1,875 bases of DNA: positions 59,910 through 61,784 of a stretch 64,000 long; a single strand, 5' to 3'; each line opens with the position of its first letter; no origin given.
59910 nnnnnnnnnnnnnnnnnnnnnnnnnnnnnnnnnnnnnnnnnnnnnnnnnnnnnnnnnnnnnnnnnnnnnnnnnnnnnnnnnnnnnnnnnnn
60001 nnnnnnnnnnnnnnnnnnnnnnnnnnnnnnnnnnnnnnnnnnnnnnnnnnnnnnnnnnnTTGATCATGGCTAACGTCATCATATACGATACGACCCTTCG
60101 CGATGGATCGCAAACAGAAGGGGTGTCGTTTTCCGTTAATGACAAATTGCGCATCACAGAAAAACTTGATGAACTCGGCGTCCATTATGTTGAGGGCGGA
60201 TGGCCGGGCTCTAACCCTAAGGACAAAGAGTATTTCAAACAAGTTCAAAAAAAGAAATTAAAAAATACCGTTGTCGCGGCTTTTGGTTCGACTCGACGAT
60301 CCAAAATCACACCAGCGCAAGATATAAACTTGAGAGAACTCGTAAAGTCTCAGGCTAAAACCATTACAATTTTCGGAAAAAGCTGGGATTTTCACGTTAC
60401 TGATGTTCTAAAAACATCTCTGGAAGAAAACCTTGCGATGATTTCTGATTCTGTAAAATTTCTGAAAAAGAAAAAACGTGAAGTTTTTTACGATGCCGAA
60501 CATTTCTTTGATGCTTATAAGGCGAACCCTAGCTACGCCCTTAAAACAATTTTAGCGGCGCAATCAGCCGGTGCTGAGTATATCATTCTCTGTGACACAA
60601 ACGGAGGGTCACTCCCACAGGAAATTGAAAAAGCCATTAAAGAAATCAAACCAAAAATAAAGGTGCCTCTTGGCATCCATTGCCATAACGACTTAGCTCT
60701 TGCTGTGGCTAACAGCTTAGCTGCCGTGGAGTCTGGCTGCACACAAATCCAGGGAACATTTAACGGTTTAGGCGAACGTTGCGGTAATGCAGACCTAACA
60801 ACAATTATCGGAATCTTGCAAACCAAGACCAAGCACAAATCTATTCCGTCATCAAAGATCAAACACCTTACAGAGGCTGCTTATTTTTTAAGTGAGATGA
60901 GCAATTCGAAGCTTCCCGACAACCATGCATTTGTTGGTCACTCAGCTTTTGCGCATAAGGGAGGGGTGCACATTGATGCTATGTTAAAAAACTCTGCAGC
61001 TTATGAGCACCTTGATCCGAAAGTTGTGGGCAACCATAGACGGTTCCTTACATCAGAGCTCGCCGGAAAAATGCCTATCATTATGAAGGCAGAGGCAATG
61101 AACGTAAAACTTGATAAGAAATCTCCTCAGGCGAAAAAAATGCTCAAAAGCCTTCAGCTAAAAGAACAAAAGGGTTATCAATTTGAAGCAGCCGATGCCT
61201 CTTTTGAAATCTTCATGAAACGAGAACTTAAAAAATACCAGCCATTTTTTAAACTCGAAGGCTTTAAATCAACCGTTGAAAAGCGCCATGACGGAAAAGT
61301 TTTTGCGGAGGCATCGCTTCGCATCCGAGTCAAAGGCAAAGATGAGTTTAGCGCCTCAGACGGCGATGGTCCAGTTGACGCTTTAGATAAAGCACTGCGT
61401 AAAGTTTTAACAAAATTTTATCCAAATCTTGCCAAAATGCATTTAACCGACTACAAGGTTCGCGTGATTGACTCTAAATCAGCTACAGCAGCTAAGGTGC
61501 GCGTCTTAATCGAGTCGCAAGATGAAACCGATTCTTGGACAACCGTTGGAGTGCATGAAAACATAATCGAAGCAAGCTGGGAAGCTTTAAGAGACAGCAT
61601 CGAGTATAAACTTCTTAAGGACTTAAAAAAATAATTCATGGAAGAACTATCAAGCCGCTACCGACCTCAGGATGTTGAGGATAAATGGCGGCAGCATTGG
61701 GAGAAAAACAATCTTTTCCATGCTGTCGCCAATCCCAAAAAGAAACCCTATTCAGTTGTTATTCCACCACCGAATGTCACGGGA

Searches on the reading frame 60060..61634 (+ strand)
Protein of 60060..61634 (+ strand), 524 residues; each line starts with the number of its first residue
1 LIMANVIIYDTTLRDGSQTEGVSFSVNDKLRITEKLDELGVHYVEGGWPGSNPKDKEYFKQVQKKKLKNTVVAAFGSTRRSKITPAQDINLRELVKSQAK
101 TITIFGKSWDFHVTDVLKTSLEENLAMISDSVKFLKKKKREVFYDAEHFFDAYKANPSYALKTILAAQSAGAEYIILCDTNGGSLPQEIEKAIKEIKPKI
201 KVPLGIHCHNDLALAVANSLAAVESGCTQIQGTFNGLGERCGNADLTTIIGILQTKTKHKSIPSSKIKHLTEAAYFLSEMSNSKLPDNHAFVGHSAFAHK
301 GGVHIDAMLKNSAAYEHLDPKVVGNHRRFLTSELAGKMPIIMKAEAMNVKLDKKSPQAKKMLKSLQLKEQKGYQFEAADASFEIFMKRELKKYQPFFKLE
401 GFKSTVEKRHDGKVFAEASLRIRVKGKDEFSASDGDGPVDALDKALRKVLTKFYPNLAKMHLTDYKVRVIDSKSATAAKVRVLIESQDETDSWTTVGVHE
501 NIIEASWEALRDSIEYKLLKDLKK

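Call 81: search_protein_families(library=pfam, proteins=[window:60060-61634:+], max_evalue=0.0001)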
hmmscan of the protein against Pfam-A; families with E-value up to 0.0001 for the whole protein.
window:60060-61634:+ (524 aa): 3 families
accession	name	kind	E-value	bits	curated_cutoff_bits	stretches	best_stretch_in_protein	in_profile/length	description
PF00682.25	HMGL-like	-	2.2e-55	188.3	29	1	6-270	2-256/260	HMGL-like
PF08502.15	LeuA_dimer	-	5.1e-27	94.8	24.9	1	377-517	2-130/131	LeuA allosteric (dimerisation) domain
PF22617.1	HCS_D2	-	5.2e-15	56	27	1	292-357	2-68/82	Homocitrate synthase post-HMGL domain-like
